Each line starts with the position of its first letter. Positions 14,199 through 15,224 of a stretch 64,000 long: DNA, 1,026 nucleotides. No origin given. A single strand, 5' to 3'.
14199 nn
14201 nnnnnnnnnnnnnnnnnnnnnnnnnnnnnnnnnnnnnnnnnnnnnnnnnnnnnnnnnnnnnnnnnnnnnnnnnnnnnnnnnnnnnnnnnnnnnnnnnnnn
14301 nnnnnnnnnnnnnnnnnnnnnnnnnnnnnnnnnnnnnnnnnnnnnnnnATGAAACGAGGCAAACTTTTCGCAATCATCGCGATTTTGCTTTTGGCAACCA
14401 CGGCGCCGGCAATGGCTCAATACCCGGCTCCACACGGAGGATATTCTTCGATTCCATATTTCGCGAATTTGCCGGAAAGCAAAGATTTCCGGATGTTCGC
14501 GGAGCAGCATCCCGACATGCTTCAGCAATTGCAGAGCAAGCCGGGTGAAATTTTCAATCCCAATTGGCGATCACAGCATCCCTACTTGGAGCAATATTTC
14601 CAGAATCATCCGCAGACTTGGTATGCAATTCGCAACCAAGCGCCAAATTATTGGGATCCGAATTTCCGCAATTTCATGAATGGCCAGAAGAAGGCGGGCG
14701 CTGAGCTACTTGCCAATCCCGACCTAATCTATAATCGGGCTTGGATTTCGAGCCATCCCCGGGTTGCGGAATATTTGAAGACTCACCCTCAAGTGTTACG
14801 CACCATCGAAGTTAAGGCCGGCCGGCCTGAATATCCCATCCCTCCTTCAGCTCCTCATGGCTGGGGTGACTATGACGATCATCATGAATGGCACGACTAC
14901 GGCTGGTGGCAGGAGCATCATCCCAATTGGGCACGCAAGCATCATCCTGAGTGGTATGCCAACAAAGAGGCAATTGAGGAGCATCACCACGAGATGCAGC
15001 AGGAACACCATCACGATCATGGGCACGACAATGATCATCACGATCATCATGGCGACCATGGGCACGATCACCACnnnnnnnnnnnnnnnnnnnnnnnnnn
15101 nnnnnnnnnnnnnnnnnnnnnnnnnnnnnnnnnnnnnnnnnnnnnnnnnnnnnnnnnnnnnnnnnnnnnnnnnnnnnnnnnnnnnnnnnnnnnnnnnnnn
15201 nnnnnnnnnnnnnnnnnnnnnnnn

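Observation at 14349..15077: Paralog 3 ends in an extreme His-rich tail (about 26 His in the last 70 residues), suggesting periplasmic metal binding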

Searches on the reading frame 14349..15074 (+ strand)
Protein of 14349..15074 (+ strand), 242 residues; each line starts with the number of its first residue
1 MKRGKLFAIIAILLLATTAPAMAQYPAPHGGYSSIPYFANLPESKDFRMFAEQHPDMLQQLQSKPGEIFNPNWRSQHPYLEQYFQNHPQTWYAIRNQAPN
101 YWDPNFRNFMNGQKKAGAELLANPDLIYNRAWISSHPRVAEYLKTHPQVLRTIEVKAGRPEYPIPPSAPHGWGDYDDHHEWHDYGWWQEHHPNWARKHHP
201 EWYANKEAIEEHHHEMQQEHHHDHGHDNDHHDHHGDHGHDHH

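Call 4: search_protein_families(library=pfam, proteins=[window:14349-15074:+], max_evalue=1)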
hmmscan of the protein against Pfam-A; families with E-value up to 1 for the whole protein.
window:14349-15074:+ (242 aa): 4 families
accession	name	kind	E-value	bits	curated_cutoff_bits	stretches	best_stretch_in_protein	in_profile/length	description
PF09280.16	XPC-binding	-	0.017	15.2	26.4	0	50-68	31-49/57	XPC-binding domain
PF18312.6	ScsC_N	-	0.019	15.1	25.8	1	138-151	8-21/34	Copper resistance protein ScsC N-terminal domain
PF16525.10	MHB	-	0.062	13.9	27.4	0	138-153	18-33/77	Haemophore, haem-binding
PF14497.11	GST_C_3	-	0.087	13.5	21.6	1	74-145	32-103/104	Glutathione S-transferase, C-terminal domain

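Call 6: find_homologous_proteins(query=window:14349-15074:+)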
Query window:14349-15074:+ (242 aa): 5 proteins with E <= 0.001 among 1563 candidates.
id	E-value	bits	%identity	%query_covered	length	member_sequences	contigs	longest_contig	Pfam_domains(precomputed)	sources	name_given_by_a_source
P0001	1.5e-168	577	100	100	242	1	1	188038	-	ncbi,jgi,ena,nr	ncbi:MAG TPA: hypothetical protein VMU16_06110 [Candidatus Binataceae bacterium]|nr:hypothetical pro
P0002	2.5e-14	72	39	40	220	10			-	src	-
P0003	5.1e-13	67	26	48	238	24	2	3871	-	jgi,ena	-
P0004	7.6e-13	67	25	87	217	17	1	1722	-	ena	-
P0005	8.7e-12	63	33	39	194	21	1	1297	-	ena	-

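Call 9: search_protein_families(library=ncbifam, proteins=[window:14349-15074:+], max_evalue=1)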
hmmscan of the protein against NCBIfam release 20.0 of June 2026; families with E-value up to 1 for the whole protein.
window:14349-15074:+ (242 aa): 1 family
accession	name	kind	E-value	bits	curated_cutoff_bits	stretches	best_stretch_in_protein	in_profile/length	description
TIGR04529.1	MTB_hemophore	subfamily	0.039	14.8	32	0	134-153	12-31/77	hemophore-related protein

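Call 14: search_protein_families(library=pfam, proteins=[P0002, P0003, P0004, P0005], max_evalue=10)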
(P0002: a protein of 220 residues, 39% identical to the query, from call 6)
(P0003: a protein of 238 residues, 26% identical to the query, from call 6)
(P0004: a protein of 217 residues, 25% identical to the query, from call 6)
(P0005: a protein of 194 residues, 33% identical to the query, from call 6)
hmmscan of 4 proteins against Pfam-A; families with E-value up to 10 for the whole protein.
P0002 (220 aa): 0 families

P0003 (238 aa): 0 families

P0004 (217 aa): 0 families

P0005 (194 aa): 0 families

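Call 18: find_encoding_contigs(protein=P0003, flank=5000)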
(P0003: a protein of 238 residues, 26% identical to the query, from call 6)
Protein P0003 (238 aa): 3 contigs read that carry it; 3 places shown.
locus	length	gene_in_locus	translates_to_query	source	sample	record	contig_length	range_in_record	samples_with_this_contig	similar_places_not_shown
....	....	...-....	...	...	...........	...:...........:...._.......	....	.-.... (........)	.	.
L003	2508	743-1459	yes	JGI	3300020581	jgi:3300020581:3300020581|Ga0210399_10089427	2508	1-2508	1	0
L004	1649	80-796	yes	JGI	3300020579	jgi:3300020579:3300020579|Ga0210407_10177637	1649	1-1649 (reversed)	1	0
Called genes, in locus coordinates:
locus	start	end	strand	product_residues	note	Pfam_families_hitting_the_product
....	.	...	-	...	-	?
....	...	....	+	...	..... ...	-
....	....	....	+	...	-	-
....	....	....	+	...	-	-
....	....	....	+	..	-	?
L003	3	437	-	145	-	?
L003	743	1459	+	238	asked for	-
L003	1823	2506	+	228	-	?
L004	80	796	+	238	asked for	-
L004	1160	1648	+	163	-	?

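Call 21: find_encoding_contigs(protein=P0001, flank=10000)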
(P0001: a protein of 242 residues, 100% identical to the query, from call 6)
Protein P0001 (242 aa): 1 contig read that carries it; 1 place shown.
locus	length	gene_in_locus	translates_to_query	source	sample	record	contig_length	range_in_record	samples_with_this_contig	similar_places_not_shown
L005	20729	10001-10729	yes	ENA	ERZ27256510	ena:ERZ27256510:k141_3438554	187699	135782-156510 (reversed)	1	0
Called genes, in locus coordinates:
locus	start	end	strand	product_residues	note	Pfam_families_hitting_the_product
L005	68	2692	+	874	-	PF00512:HisKA, PF02518:HATPase_c, PF00072:Response_reg, PF01627:Hpt (weak)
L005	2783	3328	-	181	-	-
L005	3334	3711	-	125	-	-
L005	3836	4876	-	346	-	PF02322:Cyt_bd_oxida_II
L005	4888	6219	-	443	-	PF01654:Cyt_bd_oxida_I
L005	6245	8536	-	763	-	PF00270:DEAD (weak), PF04851:ResIII, PF17757:UvrB_inter, PF27431:UvrB_3rd, PF00271:Helicase_C, PF12344:UvrB, PF02151:UVR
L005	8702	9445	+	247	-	-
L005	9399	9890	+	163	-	-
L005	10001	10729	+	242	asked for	-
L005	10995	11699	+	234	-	-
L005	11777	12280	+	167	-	PF00691:OmpA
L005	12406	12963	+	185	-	-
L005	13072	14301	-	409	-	PF02771:Acyl-CoA_dh_N (weak), PF02770:Acyl-CoA_dh_M, PF00441:Acyl-CoA_dh_1, PF08028:Acyl-CoA_dh_2 (weak)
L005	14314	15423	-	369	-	PF02771:Acyl-CoA_dh_N, PF02770:Acyl-CoA_dh_M, PF00441:Acyl-CoA_dh_1, PF08028:Acyl-CoA_dh_2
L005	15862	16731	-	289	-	PF02578:Cu-oxidase_4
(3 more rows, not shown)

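Call 24: predict_structure(alignment_id=A1)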
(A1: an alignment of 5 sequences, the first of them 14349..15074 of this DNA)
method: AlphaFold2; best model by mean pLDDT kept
length: 242 residues; sequences in the alignment: 5
mean_pLDDT: 61.1   pTM: 0.35
mean pLDDT of the five models: 61.1, 60.4, 60.1, 59.9, 59.4
residues with pLDDT >= 90: 3; 70-90: 84; 50-70: 83; < 50: 72
segments of 3 or more residues with pLDDT < 50: 15-36, 158-182, 220-242
pLDDT, mean of each block of 10 residues (from residue 1): 54 47 32 44 72 88 73 83 81 62 72 76 66 78 74 55 34 38 58 69 68 57 45 43 39
secondary structure, 60 per line:
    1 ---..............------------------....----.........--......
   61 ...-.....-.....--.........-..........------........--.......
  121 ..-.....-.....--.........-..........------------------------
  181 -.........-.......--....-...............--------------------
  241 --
elements in order: H4-17 H36-39 H44-52 H55-63 H65-69 H71-75 H78-86 H88-97 H104-111 H114-122 H124-128 H130-134 H137-145 H147-156 H182-190 H192-198 H201-204 H206-220

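Call 25: search_protein_representatives(alignment_id=A1)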
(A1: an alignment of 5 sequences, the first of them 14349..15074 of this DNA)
Query: 5 sequences, 215 profile positions. Proteins with E-value up to 0.001 (for the whole library): 943; up to 1e-10: 430; up to 1e-30: 97. The best 150 are listed.
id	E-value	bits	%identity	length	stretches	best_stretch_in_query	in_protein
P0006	2.9e-77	276.0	-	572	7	31-86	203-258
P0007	5.2e-74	265.4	-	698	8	28-92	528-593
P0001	5.7e-65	235.8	-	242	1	1-212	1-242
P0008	1.5e-64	234.4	-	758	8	31-86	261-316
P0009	2.9e-64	233.5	-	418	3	26-164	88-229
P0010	1.1e-63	231.6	-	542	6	11-101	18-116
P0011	1.1e-62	228.4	-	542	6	27-112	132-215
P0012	2.5e-60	220.6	-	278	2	28-213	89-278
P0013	3.9e-60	220.0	-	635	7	30-92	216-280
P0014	2.9e-57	210.6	-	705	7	17-99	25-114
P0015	1.8e-54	201.5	-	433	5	23-106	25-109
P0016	2.2e-54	201.2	-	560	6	32-106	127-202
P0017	2.8e-51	191.1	-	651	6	31-98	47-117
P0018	3.4e-51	190.8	-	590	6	21-82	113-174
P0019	1.3e-50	188.9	-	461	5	19-102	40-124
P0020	3.1e-49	184.4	-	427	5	1-86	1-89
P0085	3.1e-33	132.1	-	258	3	1-82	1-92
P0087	5.5e-33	131.3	-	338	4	5-86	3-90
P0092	8.6e-33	130.6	-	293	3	30-95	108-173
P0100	5.0e-31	124.9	-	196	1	6-215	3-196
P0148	2.8e-25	106.1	-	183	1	1-206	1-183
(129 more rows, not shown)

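Call 32: find_related_loci(query=A3, collection=genome_contigs, flank=6000)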
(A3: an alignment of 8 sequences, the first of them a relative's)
Query A3 (173 aa) in genome_contigs; peptide patterns used: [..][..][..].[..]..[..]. (x = any residue, [..] = any of these).
104 stretches matched a pattern; 77 encode a relative of the query (tblastn E <= 1e-3); 76 distinct loci.
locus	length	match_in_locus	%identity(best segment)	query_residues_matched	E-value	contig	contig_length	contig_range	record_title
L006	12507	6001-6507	43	7-173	3e-38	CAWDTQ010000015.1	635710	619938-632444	MAG: uncultured delta proteobacterium isolate MFD05377.bin.2.158 genome assembly, contig: contig_70185, whole genome sho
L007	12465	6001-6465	46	1-156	2e-38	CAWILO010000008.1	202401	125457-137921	MAG: uncultured delta proteobacterium isolate MFD03346.bin.1.66 genome assembly, contig: contig_21440, whole genome shot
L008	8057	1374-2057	47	3-158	2e-38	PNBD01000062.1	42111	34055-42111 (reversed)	MAG: Deltaproteobacteria bacterium isolate palsa_1115 73.20111000_P3M.98_contig_22967, whole genome shotgun sequence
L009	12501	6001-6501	42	1-172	2e-37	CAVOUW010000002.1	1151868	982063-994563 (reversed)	MAG: uncultured delta proteobacterium isolate MFD10064.bin.1.24 genome assembly, contig: contig_896, whole genome shotgu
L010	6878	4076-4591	44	1-167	2e-36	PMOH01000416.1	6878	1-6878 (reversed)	MAG: Deltaproteobacteria bacterium isolate palsa_1089 73.20110600_P1M.15_contig_41712, whole genome shotgun sequence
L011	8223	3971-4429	44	24-172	4e-36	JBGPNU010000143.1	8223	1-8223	MAG: Candidatus Binatus sp. isolate OBJ_0618_7090110_207 k141_9319574_length_8223_cov_15.0015, whole genome shotgun sequ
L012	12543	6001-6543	36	1-170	3e-35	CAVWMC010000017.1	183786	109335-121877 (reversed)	MAG: uncultured delta proteobacterium isolate MFD04463.bin.1.288 genome assembly, contig: contig_90303, whole genome sho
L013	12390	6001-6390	48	31-156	3e-35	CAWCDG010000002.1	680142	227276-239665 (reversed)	MAG: uncultured delta proteobacterium isolate MFD09286.bin.2.99 genome assembly, contig: contig_16316, whole genome shot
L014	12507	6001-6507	41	6-171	2e-35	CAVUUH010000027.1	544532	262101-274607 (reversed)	MAG: uncultured delta proteobacterium isolate MFD00964.bin.2.3 genome assembly, contig: contig_23152, whole genome shotg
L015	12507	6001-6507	37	6-171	1e-34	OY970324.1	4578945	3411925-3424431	MAG: uncultured delta proteobacterium isolate MFD05502.bin.1.132 genome assembly, chromosome: 1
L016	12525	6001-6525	38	4-156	1e-34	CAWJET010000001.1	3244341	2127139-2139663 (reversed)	MAG: uncultured delta proteobacterium isolate MFD09222.bin.1.22 genome assembly, contig: contig_37878, whole genome shot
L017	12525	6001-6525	39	4-156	2e-34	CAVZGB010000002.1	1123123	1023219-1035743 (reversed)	MAG: uncultured delta proteobacterium isolate MFD05521.bin.1.220 genome assembly, contig: contig_13144, whole genome sho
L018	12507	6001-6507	40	6-171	8e-34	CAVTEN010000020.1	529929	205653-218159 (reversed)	MAG: uncultured delta proteobacterium isolate MFD00964.bin.2.270 genome assembly, contig: contig_267, whole genome shotg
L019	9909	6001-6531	39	1-167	6e-34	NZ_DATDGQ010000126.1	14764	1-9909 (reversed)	MAG: Candidatus Binatus sp. isolate SMAG_U256 k141_12667, whole genome shotgun sequence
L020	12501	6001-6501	41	5-163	9e-34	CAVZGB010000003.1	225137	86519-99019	MAG: uncultured delta proteobacterium isolate MFD05521.bin.1.220 genome assembly, contig: contig_137396, whole genome sh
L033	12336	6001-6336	45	86-156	4e-16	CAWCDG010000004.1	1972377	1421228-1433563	MAG: uncultured delta proteobacterium isolate MFD09286.bin.2.99 genome assembly, contig: contig_22845, whole genome shot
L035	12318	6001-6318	46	86-156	2e-16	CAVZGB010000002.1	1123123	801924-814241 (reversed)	MAG: uncultured delta proteobacterium isolate MFD05521.bin.1.220 genome assembly, contig: contig_13144, whole genome sho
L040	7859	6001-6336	42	86-156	1e-15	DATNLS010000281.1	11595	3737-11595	MAG TPA_asm: Candidatus Acidiferrales bacterium isolate SMAG_U11458 k141_107203, whole genome shotgun sequence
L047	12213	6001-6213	44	86-156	4e-15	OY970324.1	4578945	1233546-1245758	MAG: uncultured delta proteobacterium isolate MFD05502.bin.1.132 genome assembly, chromosome: 1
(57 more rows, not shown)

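Call 40: search_solved_structures(query=A2, max_evalue=1)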
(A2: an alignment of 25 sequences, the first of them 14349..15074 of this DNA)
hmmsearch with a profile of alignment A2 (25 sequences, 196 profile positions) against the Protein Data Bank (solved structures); distinct sequences matched with E-value up to 1: 1.
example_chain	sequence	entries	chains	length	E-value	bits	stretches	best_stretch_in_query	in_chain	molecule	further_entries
6jlu_Q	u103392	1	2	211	0.25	14.6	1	12-88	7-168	Extrinsic protein in photosystem II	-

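Call 43: fold_search(model_id=the predicted structure, library=pdb)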
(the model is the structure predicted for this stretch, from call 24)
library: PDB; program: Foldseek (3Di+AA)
matches with E <= 10: 1; with E <= 0.001: 0
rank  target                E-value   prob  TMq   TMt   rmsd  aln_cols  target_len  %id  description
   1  6vrb_A                8.8e+00  0.06  0.11  0.03   9.2        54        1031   15  Cryo-EM structure of AcrVIA1-Cas13(crRNA) complex (released 2020-06-10)

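Call 44: find_homologous_proteins(query=A2, max_evalue=0.00001)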
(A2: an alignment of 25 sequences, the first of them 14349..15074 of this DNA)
Query A2 (25 sequences) (242 aa, profile of the alignment): 74 proteins with E <= 0.00001 among 4630 candidates.
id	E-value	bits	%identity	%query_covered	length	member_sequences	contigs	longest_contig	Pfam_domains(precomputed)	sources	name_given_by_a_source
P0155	2.0e-76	274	32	93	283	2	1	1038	PF16525.11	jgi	jgi:hypothetical protein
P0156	2.6e-76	274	30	69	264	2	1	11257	-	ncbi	-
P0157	1.6e-75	271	31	85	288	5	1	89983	-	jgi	jgi:hypothetical protein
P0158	2.1e-74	268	36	69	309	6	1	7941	-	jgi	jgi:hypothetical protein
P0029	3.6e-71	257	35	89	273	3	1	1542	-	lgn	-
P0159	2.7e-70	254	34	95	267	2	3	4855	-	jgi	jgi:hypothetical protein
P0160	2.8e-68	248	33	80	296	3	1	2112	PF25591.2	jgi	jgi:hypothetical protein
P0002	2.6e-67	245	39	40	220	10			-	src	-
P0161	1.1e-65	239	32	51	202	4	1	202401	-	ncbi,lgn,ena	-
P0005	1.5e-65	239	33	39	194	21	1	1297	-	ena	-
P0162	2.8e-65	238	32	55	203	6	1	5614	-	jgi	jgi:hypothetical protein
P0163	1.2e-64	236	31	44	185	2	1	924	-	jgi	jgi:hypothetical protein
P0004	4.9e-63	231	25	87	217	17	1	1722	-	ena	-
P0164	5.8e-63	230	34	39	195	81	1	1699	-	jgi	jgi:hypothetical protein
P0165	7.3e-63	230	32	49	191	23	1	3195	-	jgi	jgi:hypothetical protein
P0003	7.4e-63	230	26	48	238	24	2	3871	-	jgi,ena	-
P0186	9.8e-45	171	29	64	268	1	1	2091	PF16525.11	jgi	jgi:hypothetical protein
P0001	1.3e-43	167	100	100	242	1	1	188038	-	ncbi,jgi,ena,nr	ncbi:MAG TPA: hypothetical protein VMU16_06110 [Candidatus Binataceae bacterium]|nr:hypothetical pro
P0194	3.3e-42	163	27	63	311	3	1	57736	PF16525.11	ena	-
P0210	2.5e-27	114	25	41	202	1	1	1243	PF16525.11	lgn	-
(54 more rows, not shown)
